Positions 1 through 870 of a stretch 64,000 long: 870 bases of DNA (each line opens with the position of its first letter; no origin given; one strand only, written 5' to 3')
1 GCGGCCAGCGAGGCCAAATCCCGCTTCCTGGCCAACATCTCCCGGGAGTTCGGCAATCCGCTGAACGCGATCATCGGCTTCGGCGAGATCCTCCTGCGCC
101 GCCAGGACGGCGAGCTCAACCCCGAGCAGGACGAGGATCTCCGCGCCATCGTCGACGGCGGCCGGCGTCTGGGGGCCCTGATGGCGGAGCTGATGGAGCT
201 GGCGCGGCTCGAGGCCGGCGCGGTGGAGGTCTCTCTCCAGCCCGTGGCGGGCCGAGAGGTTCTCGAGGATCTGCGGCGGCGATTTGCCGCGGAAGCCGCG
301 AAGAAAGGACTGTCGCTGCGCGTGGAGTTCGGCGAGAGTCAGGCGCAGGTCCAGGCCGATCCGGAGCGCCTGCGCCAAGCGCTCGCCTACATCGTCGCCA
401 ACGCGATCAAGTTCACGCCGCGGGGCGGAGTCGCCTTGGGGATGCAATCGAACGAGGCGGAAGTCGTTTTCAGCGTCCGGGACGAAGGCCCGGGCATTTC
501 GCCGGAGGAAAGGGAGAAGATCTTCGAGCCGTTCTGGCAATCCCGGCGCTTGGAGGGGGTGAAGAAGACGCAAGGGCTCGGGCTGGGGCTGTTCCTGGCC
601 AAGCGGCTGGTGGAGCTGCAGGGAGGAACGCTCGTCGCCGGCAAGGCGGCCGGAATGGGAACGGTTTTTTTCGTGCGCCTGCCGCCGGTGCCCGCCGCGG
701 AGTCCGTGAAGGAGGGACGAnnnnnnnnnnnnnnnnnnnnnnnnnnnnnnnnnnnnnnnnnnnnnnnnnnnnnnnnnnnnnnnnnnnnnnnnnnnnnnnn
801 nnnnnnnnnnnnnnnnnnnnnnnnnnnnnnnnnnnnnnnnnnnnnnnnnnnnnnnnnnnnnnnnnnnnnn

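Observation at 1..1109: Histidine kinase whose phospho-acceptor His is replaced by Arg, paired with a stand-alone receiver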

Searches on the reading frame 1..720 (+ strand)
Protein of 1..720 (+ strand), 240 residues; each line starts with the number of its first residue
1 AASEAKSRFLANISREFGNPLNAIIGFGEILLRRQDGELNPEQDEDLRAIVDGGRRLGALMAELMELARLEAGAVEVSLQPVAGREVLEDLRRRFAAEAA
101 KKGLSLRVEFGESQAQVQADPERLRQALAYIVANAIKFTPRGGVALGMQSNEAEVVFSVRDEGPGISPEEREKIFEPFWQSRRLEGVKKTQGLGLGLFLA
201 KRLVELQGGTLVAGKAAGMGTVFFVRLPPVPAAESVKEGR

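Call 4: search_protein_families(library=pfam, proteins=[window:1-720:+], max_evalue=0.01)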
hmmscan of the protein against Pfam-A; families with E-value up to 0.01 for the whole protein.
window:1-720:+ (240 aa): 3 families
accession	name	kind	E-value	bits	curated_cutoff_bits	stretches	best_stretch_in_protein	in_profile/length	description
PF02518.31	HATPase_c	-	1.9e-23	83.5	26.4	1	120-229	2-109/111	Histidine kinase-, DNA gyrase B-, and HSP90-like ATPase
PF00512.31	HisKA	-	4.5e-16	59.1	26.9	1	5-73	1-66/66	His Kinase A (phospho-acceptor) domain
PF13581.12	HATPase_c_2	-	2.1e-05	25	27.4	1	116-205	30-110/127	Histidine kinase-like ATPase domain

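Call 6: find_homologous_proteins(query=window:1-720:+)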
Query window:1-720:+ (240 aa): 1427 proteins with E <= 0.001 among 8000 candidates; the best 120 are listed.
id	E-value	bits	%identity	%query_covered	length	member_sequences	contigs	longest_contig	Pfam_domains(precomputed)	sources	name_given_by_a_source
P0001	2.2e-90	320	66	98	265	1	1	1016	PF02518.32,PF00512.32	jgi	jgi:signal transduction histidine kinase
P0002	2.3e-43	167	43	96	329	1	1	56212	PF13185.13,PF01590.33,PF13581.13,PF02518.32,PF13492.13,PF00512.32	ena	-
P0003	2.0e-42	164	43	95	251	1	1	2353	PF02518.32,PF00512.32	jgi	jgi:signal transduction histidine kinase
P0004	9.3e-42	161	42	96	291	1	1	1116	PF13581.13,PF02518.32,PF00512.32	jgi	jgi:signal transduction histidine kinase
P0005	1.9e-40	157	41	95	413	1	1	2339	PF13185.13,PF01590.33,PF02518.32,PF13492.13,PF00512.32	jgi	jgi:signal transduction histidine kinase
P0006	3.1e-40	156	41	96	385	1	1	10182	PF02518.32,PF00512.32,PF00072.31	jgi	jgi:signal transduction histidine kinase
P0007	3.5e-40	156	40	95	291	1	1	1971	PF13185.13,PF02518.32,PF00512.32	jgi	-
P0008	9.2e-40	155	41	96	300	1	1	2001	PF13185.13,PF02518.32,PF00512.32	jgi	jgi:signal transduction histidine kinase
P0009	1.2e-39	155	41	95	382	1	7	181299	PF02518.32,PF00512.32,PF00072.31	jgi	jgi:signal transduction histidine kinase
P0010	1.3e-39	154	40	96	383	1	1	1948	PF02518.32,PF00512.32,PF00072.31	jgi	jgi:two-component system sensor histidine kinase EvgS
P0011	1.3e-39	154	40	97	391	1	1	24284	PF02518.32,PF00512.32,PF00072.31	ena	-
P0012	1.7e-39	154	41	95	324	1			PF01590.33,PF02518.32,PF00512.32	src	-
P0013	3.1e-39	153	41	95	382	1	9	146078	PF02518.32,PF00512.32,PF00072.31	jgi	jgi:signal transduction histidine kinase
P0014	3.7e-39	153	41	94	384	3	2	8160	PF02518.32,PF00512.32,PF00072.31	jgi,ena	-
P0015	3.9e-39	153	40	95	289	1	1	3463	PF02518.32,PF00512.32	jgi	jgi:signal transduction histidine kinase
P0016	3.9e-39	153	40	95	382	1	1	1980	PF02518.32,PF00512.32,PF00072.31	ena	-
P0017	5.5e-39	152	41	95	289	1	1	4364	PF02518.32,PF00512.32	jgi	jgi:signal transduction histidine kinase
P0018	8.3e-39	152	41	95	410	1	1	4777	PF13426.14,PF13188.14,PF08448.17,PF02518.32,PF00512.32,PF00989.32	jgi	jgi:PAS domain S-box-containing protein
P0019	1.1e-38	151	40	95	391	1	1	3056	PF02518.32,PF00512.32,PF00072.31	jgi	jgi:signal transduction histidine kinase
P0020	1.1e-38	151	41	95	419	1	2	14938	PF02518.32,PF00512.32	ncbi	ncbi:MAG: ATP-binding protein [Nodosilinea sp.]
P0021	3.5e-38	150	41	95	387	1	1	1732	PF02518.32,PF00512.32,PF00072.31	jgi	-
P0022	5.0e-38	149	38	95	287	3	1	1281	PF13581.13,PF02518.32,PF00512.32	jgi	jgi:signal transduction histidine kinase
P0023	5.4e-38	149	39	95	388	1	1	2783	PF13185.13,PF01590.33,PF13581.13,PF02518.32,PF13492.13,PF00512.32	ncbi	-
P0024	5.7e-38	149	40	95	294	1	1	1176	PF00672.31,PF02518.32,PF00512.32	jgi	jgi:signal transduction histidine kinase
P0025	6.1e-38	149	39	96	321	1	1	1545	PF13185.13,PF01590.33,PF02518.32,PF00512.32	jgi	jgi:signal transduction histidine kinase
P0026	8.1e-38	149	40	95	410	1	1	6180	PF13426.14,PF13188.14,PF08448.17,PF02518.32,PF00512.32,PF00989.32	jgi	jgi:PAS domain S-box-containing protein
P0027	1.4e-37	148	39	97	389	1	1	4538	PF02518.32,PF00512.32,PF00072.31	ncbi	ncbi:MAG: hybrid sensor histidine kinase/response regulator, partial [Polyangiaceae bacterium]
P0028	1.8e-37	147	41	95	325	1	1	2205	PF02518.32,PF00512.32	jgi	jgi:signal transduction histidine kinase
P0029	2.0e-37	147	42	97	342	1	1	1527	PF13185.13,PF01590.33,PF02518.32,PF00512.32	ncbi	ncbi:MAG TPA: ATP-binding protein, partial [Longimicrobiaceae bacterium]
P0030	2.2e-37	147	39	95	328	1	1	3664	PF13185.13,PF01590.33,PF02518.32,PF13492.13,PF00512.32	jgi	jgi:signal transduction histidine kinase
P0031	2.7e-37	147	40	94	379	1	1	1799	PF02518.32,PF00512.32,PF00072.31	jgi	jgi:signal transduction histidine kinase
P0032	4.7e-37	146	39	93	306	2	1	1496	PF02518.32,PF00512.32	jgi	-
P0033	4.7e-37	146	38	96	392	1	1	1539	PF02518.32,PF00512.32,PF00072.31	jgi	jgi:two-component system sensor histidine kinase/response regulator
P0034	7.7e-37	145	41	95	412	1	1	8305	PF13188.14,PF08448.17,PF02518.32,PF00512.32,PF00989.32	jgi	jgi:signal transduction histidine kinase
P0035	8.2e-37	145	41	95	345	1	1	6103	PF02518.32,PF00512.32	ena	-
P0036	1.1e-36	145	37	94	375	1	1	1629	PF08673.16,PF02518.32,PF00512.32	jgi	jgi:signal transduction histidine kinase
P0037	1.2e-36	145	38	98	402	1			PF02518.32,PF00512.32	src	-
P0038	1.2e-36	145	39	95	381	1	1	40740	PF02518.32,PF00512.32,PF00072.31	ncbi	-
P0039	1.3e-36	145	40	95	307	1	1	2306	PF00672.31,PF26769.1,PF02518.32,PF00512.32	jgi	jgi:two-component system, NtrC family, sensor kinase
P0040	1.6e-36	144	39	95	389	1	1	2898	PF02518.32,PF00512.32,PF00072.31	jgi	jgi:signal transduction histidine kinase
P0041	1.6e-36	144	39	95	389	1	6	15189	PF02518.32,PF00512.32,PF00072.31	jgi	jgi:signal transduction histidine kinase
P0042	1.7e-36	144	38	100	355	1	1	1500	PF13185.13,PF01590.33,PF02518.32,PF13492.13,PF00512.32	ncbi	ncbi:MAG: sensor histidine kinase, partial [Longimicrobiales bacterium]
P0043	1.7e-36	144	37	93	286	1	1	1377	PF02518.32,PF00512.32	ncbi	-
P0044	3.6e-36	143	39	95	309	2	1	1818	PF02518.32,PF00512.32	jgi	jgi:signal transduction histidine kinase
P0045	3.7e-36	143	38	96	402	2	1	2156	PF02518.32,PF00512.32,PF00072.31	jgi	jgi:signal transduction histidine kinase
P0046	4.1e-36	143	41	95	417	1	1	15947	PF13581.13,PF02518.32,PF00512.32,PF00072.31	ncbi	-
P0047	4.6e-36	143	39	95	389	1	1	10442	PF02518.32,PF00512.32,PF00072.31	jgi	jgi:signal transduction histidine kinase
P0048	5.0e-36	143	38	95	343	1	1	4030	PF13185.13,PF01590.33,PF02518.32,PF00512.32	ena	-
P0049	5.5e-36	143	38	93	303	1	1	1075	PF13581.13,PF02518.32,PF00512.32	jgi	-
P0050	6.3e-36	142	37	96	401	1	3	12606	PF02518.32,PF00512.32,PF00072.31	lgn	-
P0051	6.7e-36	142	40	98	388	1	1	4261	PF02518.32,PF00512.32,PF00072.31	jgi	jgi:signal transduction histidine kinase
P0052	6.7e-36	142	40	90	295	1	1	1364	PF02518.32,PF00512.32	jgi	jgi:signal transduction histidine kinase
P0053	1.1e-35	142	39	95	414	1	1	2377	PF08448.17,PF02518.32,PF00512.32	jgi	jgi:PAS domain S-box-containing protein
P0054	1.3e-35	141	37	95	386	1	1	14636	PF13426.14,PF13188.14,PF02518.32,PF00512.32,PF00989.32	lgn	-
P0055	1.5e-35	141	40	93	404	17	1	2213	PF08448.17,PF02518.32,PF00512.32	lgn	-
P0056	1.7e-35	141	38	94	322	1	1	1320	PF00672.31,PF02518.32,PF00512.32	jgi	jgi:signal transduction histidine kinase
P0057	2.5e-35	140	40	95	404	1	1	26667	PF02518.32,PF00512.32,PF00072.31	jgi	jgi:two-component system sensor histidine kinase/response regulator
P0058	2.9e-35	140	41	95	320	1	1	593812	PF02518.32,PF00512.32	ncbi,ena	-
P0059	3.7e-35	140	40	95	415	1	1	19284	PF02518.32,PF00512.32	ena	-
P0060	4.2e-35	140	39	95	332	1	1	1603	PF02518.32,PF00512.32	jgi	jgi:signal transduction histidine kinase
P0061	4.7e-35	140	40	95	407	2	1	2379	PF02518.32,PF00512.32,PF00072.31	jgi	jgi:signal transduction histidine kinase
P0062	4.9e-35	139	38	99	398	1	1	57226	PF02518.32,PF00512.32,PF00072.31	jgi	jgi:signal transduction histidine kinase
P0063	6.1e-35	139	40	95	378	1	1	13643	PF02518.32,PF11845.14,PF00512.32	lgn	-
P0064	6.5e-35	139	38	92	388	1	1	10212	PF02518.32,PF00512.32,PF00072.31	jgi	jgi:signal transduction histidine kinase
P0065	7.1e-35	139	38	95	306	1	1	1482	PF13185.13,PF02518.32,PF00512.32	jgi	jgi:signal transduction histidine kinase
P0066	7.4e-35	139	39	97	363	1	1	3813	PF08447.19,PF08448.17,PF02518.32,PF00512.32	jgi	jgi:PAS domain S-box-containing protein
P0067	8.3e-35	139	40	95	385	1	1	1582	PF02518.32,PF00512.32,PF00072.31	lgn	-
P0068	8.5e-35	139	39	95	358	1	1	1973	PF02518.32,PF00512.32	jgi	jgi:cell cycle sensor histidine kinase DivJ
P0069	9.6e-35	139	36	93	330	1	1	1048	PF02518.32,PF00512.32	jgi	jgi:signal transduction histidine kinase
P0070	1.1e-34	138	38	98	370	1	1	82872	PF02518.32,PF00512.32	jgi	-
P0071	1.4e-34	138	37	93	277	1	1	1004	PF02518.32,PF00512.32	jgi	jgi:signal transduction histidine kinase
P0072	1.4e-34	138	38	100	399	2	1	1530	PF12860.14,PF02518.32,PF00512.32,PF00989.32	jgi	jgi:PAS domain S-box-containing protein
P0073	1.5e-34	138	39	93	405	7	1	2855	PF02518.32,PF00512.32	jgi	-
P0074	1.6e-34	138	37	95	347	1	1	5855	PF02518.32,PF00512.32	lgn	-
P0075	1.7e-34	138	37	93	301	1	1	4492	PF02518.32,PF00512.32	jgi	jgi:two-component system, NarL family, sensor histidine kinase BarA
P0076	2.1e-34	137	37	95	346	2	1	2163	PF02518.32,PF00512.32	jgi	jgi:signal transduction histidine kinase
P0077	2.4e-34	137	42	93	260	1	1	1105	PF02518.32,PF00512.32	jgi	jgi:signal transduction histidine kinase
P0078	2.6e-34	137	39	95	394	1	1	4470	PF16968.12,PF02518.32,PF00512.32,PF00072.31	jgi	jgi:two-component system sensor histidine kinase/response regulator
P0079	2.9e-34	137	37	100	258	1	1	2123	PF02518.32,PF00512.32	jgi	jgi:signal transduction histidine kinase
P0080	3.0e-34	137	39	98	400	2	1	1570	PF02518.32,PF00512.32,PF00072.31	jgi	jgi:nitrogen-specific signal transduction histidine kinase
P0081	3.4e-34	137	37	95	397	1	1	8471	PF08447.19,PF13426.14,PF08448.17,PF02518.32,PF00512.32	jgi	jgi:PAS domain S-box-containing protein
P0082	3.5e-34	137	38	95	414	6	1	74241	PF02518.32,PF00512.32,PF00072.31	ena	-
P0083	5.2e-34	136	39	93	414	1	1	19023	PF02518.32,PF00512.32,PF00072.31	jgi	jgi:signal transduction histidine kinase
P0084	5.3e-34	136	40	95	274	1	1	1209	PF13581.13,PF02518.32,PF00512.32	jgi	jgi:signal transduction histidine kinase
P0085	5.4e-34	136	41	93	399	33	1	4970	PF02518.32,PF00512.32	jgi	jgi:PAS domain S-box-containing protein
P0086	5.4e-34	136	35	99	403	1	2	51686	PF08448.17,PF02518.32,PF00512.32,PF00989.32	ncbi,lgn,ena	-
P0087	7.7e-34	136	39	96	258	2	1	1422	PF02518.32,PF00512.32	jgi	jgi:Amt family ammonium transporter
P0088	8.5e-34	135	41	92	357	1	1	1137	PF02518.32,PF00512.32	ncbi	ncbi:MAG: sensor histidine kinase, partial [Alphaproteobacteria bacterium]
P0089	8.9e-34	135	38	95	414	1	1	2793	PF08448.17,PF02518.32,PF00512.32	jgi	jgi:PAS domain S-box-containing protein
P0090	9.1e-34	135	37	96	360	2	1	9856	PF08673.16,PF02518.32,PF00512.32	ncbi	-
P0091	9.8e-34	135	38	93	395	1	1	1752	PF10114.16,PF02518.32,PF00512.32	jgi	jgi:signal transduction histidine kinase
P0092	1.0e-33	135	36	95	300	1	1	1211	PF13185.13,PF02518.32,PF13492.13,PF00512.32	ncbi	-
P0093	1.1e-33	135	40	95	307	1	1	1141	PF13185.13,PF01590.33,PF02518.32,PF13492.13,PF00512.32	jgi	jgi:signal transduction histidine kinase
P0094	1.1e-33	135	36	96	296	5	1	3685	PF01590.33,PF02518.32,PF00512.32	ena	-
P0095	1.2e-33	135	40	95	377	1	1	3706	PF13426.14,PF13188.14,PF13581.13,PF08448.17,PF02518.32,PF00512.32,PF00989.32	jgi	jgi:protein-histidine pros-kinase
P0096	1.2e-33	135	40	96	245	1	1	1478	PF02518.32,PF00512.32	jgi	jgi:Amt family ammonium transporter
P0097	1.3e-33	135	38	99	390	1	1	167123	PF13581.13,PF02518.32,PF00512.32,PF00072.31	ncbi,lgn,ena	-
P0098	1.3e-33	135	35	96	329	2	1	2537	PF02518.32,PF00512.32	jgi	jgi:signal transduction histidine kinase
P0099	1.5e-33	135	41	95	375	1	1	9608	PF02518.32,PF00512.32,PF00072.31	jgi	jgi:signal transduction histidine kinase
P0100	1.5e-33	135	40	93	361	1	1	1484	PF02518.32,PF00512.32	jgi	jgi:signal transduction histidine kinase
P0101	1.6e-33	135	33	93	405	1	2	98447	PF02518.32,PF00512.32,PF00072.31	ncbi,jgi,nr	ncbi:MAG: hybrid sensor histidine kinase/response regulator [Desulfatiglans sp.]|jgi:signal transduc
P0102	1.6e-33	135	37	95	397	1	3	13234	PF08447.19,PF13426.14,PF08448.17,PF02518.32,PF00512.32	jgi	jgi:PAS domain S-box-containing protein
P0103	1.9e-33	134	35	98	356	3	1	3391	PF02518.32,PF00512.32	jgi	jgi:signal transduction histidine kinase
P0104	2.0e-33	134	35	95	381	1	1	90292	PF02518.32,PF00512.32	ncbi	ncbi:MAG: HAMP domain-containing histidine kinase [Alphaproteobacteria bacterium]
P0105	2.2e-33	134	38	99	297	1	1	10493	PF02518.32,PF00512.32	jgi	jgi:signal transduction histidine kinase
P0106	2.3e-33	134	39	96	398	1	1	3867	PF02518.32,PF00512.32,PF00571.34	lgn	-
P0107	2.4e-33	134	38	98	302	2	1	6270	PF02518.32,PF00512.32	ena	-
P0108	2.7e-33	134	37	95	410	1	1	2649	PF02518.32,PF00512.32,PF00072.31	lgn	-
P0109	2.8e-33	134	38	97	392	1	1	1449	PF02518.32,PF00512.32,PF00072.31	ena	-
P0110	2.9e-33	134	39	95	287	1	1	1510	PF02518.32,PF00512.32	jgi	jgi:Amt family ammonium transporter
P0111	3.0e-33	134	37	96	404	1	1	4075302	PF02518.32,PF00512.32,PF00072.31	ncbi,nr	ncbi:histidine kinase [Candidatus Brocadia pituitae]|nr:histidine kinase [Candidatus Brocadia pituit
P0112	3.0e-33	134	39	97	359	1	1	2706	PF13185.13,PF01590.33,PF02518.32,PF13492.13,PF00512.32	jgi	jgi:signal transduction histidine kinase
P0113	3.0e-33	134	38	90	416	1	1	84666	PF02518.32,PF00512.32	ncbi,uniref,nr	ncbi:ATP-binding protein [Dongia sedimenti]|uniref:histidine kinase n=1 Tax=Dongia sedimenti TaxID=3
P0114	3.3e-33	133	38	96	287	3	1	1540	PF02518.32,PF00512.32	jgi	jgi:Amt family ammonium transporter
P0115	3.3e-33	133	37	97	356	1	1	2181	PF08448.17,PF02518.32,PF00512.32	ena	-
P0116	3.5e-33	133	40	93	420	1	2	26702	PF02518.32,PF00512.32,PF00072.31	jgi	jgi:signal transduction histidine kinase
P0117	3.6e-33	133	38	95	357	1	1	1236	PF02518.32,PF00512.32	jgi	jgi:cell cycle sensor histidine kinase DivJ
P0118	3.7e-33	133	39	95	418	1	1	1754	PF13185.13,PF01590.33,PF02518.32,PF00512.32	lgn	-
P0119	3.9e-33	133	38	95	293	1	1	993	PF13185.13,PF01590.33,PF02518.32,PF00512.32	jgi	jgi:signal transduction histidine kinase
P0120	4.0e-33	133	38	96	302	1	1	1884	PF02518.32,PF00512.32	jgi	-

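Call 8: find_related_loci(query=window:1-720:+, collection=genome_contigs, flank=10000)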
Query window:1-720:+ (240 aa) in genome_contigs; peptide patterns used: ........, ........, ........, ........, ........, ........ (x = any residue, [..] = any of these).
336 stretches matched a pattern; 224 encode a relative of the query (tblastn E <= 1e-3); the best 80 are kept; 80 distinct loci.
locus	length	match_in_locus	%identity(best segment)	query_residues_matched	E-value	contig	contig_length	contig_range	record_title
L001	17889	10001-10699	39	1-234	8e-44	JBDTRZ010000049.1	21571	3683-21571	MAG: Gemmatimonadales bacterium isolate cluster3_bin.259 NODE_8341_length_21571_cov_7.811861, whole genome shotgun seque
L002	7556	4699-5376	39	2-228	6e-44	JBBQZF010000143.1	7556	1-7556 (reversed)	MAG: Gemmatimonadales bacterium isolate Co_metawrap_2205 Cmw_2205_k141_26985383_length_7556_cov_7.7771, whole genome sho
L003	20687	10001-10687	38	1-228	1e-43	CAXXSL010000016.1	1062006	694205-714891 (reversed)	MAG: Anaerohalosphaeraceae bacterium isolate e6d7abad-767e-426a-9bd1-1558fb450614 genome assembly, contig: contig_16, wh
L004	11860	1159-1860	38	2-228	8e-43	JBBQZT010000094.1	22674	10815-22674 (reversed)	MAG: Chloroflexia bacterium isolate Co_metawrap_2250 Cmw_2250_k141_19769042_length_22674_cov_29.9961, whole genome shotg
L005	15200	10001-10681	38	1-228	5e-43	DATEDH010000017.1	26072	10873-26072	MAG TPA_asm: Gemmatimonadaceae bacterium isolate SMAG_U8702 k141_1590563, whole genome shotgun sequence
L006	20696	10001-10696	39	1-228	3e-42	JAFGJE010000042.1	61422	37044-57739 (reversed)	MAG: Phycisphaerae bacterium isolate Zod_Metabat.26 k87_2660844, whole genome shotgun sequence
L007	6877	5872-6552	38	1-228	2e-42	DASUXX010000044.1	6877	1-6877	MAG TPA_asm: Gemmatimonadaceae bacterium isolate SMAG_U1880 k141_482904, whole genome shotgun sequence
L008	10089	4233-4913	38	1-228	4e-42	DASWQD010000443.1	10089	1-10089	MAG TPA_asm: Gemmatimonadaceae bacterium isolate SMAG_U3485 k141_388822, whole genome shotgun sequence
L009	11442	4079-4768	40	1-231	2e-41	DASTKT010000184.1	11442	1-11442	MAG TPA_asm: Longimicrobiales bacterium isolate SMAG_U2254 k141_611593, whole genome shotgun sequence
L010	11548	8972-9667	33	2-228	3e-41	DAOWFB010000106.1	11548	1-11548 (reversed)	MAG TPA_asm: Thalassospiraceae bacterium isolate CSMAG_1954 CSMAG_1954_k141_2849056_length_11548_cov_16.4044, whole geno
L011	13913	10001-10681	37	1-228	4e-41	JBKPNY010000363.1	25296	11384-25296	MAG: Gemmatimonadota bacterium isolate GS_HAYS_MAG_00028 GS_HAYS_000003231179, whole genome shotgun sequence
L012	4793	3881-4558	39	2-228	7e-41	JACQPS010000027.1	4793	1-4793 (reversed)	MAG: Gemmatimonadetes bacterium isolate NC_groundwater_1313_Ag_S-0.2um_70_78 S_p2_S4_coassembly_k141_277681, whole genom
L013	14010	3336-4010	42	2-227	1e-40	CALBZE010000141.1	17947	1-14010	MAG TPA_asm: uncultured bacterium isolate SRR5251193_bin.70_CONCOCT_v1.1_MAG genome assembly, contig: ERZ795068.3271, wh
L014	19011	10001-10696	34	2-228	3e-40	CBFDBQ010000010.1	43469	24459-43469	MAG TPA_asm: uncultured Thalassospiraceae bacterium isolate SRR26215676_concoct_119 genome assembly, contig: ERZ25073495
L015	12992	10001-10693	35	6-237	5e-40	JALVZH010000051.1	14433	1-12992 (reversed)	MAG: Bacteroidales bacterium isolate T10_metabat1_scaf2bin.002 T10_NODE_1404_length_14433_cov_6.194604, whole genome sho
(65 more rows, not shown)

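Call 9: find_encoding_contigs(protein=P0001, flank=10000)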
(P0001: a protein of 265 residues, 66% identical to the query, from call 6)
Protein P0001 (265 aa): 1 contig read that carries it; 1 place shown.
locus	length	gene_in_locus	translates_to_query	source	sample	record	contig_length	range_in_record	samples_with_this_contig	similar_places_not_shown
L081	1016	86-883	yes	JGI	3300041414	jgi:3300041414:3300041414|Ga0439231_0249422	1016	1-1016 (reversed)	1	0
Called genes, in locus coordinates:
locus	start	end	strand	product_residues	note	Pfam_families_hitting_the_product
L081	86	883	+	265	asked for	PF00512:HisKA, PF02518:HATPase_c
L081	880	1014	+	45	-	?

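Call 14: find_related_loci(query=A2, collection=metagenome_contigs, flank=10000)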
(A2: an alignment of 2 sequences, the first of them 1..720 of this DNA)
Query A2 (240 aa) in metagenome_contigs; peptide patterns used: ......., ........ (x = any residue, [..] = any of these).
600 stretches matched a pattern (row limit reached: there are more); 374 encode a relative of the query (tblastn E <= 1e-3); the best 80 are kept; 80 distinct loci.
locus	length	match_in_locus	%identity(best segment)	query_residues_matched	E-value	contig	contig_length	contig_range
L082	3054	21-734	40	2-239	5e-45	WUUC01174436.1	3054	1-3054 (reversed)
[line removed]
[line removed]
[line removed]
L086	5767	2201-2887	37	2-228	4e-43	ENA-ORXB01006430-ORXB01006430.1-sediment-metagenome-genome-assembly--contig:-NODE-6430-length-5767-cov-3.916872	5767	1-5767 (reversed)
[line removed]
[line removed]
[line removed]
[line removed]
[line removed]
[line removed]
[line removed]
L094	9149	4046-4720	39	3-228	1e-40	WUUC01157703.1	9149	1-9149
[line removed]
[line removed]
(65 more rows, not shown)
